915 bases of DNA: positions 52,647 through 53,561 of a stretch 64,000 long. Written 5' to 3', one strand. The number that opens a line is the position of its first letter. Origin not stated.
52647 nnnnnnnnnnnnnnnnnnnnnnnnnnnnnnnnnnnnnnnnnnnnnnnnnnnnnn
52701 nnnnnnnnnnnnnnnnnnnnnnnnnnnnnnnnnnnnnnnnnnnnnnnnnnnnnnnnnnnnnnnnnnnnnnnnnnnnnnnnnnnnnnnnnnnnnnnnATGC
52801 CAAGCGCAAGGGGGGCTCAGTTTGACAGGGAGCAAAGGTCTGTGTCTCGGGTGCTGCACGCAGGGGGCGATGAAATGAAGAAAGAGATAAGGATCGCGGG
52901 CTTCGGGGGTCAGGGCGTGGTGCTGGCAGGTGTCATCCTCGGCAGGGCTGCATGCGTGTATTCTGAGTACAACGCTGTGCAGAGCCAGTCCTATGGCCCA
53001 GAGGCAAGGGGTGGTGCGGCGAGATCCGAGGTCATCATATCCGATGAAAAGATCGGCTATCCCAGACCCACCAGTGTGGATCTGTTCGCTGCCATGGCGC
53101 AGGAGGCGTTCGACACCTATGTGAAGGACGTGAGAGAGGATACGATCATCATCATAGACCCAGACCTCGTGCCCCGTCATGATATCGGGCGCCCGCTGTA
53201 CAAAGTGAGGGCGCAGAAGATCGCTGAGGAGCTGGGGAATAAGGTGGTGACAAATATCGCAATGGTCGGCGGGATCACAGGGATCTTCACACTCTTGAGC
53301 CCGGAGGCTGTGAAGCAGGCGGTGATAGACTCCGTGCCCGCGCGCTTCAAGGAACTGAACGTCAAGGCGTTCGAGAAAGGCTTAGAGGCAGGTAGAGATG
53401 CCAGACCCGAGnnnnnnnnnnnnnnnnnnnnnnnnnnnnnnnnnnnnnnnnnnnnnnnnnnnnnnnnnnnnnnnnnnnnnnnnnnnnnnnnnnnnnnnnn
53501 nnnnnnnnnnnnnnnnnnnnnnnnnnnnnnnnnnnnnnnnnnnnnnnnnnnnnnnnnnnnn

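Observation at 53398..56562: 1054-aa tandem (permuted) HdrA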

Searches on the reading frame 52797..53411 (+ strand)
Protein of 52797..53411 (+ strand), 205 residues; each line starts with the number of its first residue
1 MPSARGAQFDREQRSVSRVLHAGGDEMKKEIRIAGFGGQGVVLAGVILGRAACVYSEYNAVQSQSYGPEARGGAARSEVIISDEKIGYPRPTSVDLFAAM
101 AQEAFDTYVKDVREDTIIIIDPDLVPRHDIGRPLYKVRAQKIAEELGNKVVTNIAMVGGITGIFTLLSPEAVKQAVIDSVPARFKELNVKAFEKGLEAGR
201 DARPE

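Call 21: search_protein_families(library=pfam, proteins=[window:52797-53411:+], max_evalue=0.00001)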
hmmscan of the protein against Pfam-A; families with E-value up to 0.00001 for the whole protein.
window:52797-53411:+ (205 aa): 1 family
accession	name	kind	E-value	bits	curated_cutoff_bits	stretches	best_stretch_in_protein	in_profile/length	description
PF01558.24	POR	-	6.3e-35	121.3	27.4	1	37-197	1-173/173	Pyruvate ferredoxin/flavodoxin oxidoreductase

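Call 28: search_protein_families(library=ncbifam, proteins=[window:52797-53411:+], max_evalue=1e-8)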
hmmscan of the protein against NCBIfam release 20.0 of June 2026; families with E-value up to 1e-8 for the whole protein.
window:52797-53411:+ (205 aa): 16 families
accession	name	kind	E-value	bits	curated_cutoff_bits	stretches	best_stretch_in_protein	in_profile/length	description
NF006323.0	PRK08537.1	equivalog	7e-64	214.5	235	1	27-199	1-178/181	2-oxoacid:ferredoxin oxidoreductase subunit gamma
NF006211.0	PRK08338.1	equivalog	5.9e-32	110.5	239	1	30-200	2-169/170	2-oxoacid:ferredoxin oxidoreductase subunit gamma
NF006275.0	PRK08441.1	equivalog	4.4e-29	101.4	216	1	27-203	1-182/185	2-oxoglutarate-acceptor oxidoreductase subunit OorC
NF005323.0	PRK06853.1-3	equivalog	2.1e-22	80.1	238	2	26-123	4-100/197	indolepyruvate oxidoreductase subunit beta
TIGR03710.1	OAFO_sf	subfamily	4.3e-20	71.8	482.75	1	30-201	3-175/561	2-oxoacid:acceptor oxidoreductase subunit alpha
TIGR02175.1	PorC_KorC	subfamily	4.9e-18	65.5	81.1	1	30-197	3-173/177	2-oxoacid:acceptor oxidoreductase, gamma subunit, pyruvate/2-ketoisovalerate family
NF005325.0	PRK06853.1-5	equivalog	8.4e-18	64.8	230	1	134-198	127-190/192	indolepyruvate oxidoreductase subunit beta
TIGR03334.1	IOR_beta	equivalog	2.8e-17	63.3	205.8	1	136-196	127-188/189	indolepyruvate ferredoxin oxidoreductase subunit beta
NF005322.0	PRK06853.1-2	equivalog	2.7e-14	53.4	237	0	133-200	128-194/197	indolepyruvate oxidoreductase subunit beta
NF005324.0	PRK06853.1-4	equivalog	1.2e-13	51.3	222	0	27-86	1-59/196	indolepyruvate oxidoreductase subunit beta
NF006321.0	PRK08534.1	equivalog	1.7e-13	50.7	225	1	29-196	2-174/181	pyruvate ferredoxin oxidoreductase subunit gamma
NF004917.0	PRK06274.1-3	equivalog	4.5e-13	49.6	284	0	27-89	1-62/203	indolepyruvate oxidoreductase subunit beta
NF040683.1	PorC_Meth_Thtga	equivalog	9.2e-13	48.3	270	1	29-197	2-171/177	pyruvate synthase subunit PorC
NF004916.0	PRK06274.1-2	equivalog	7.6e-11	42.4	227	1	28-198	2-175/178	indolepyruvate oxidoreductase subunit beta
NF005326.0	PRK06853.1-6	equivalog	1.2e-10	41.6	348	0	137-200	133-197/202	indolepyruvate oxidoreductase subunit beta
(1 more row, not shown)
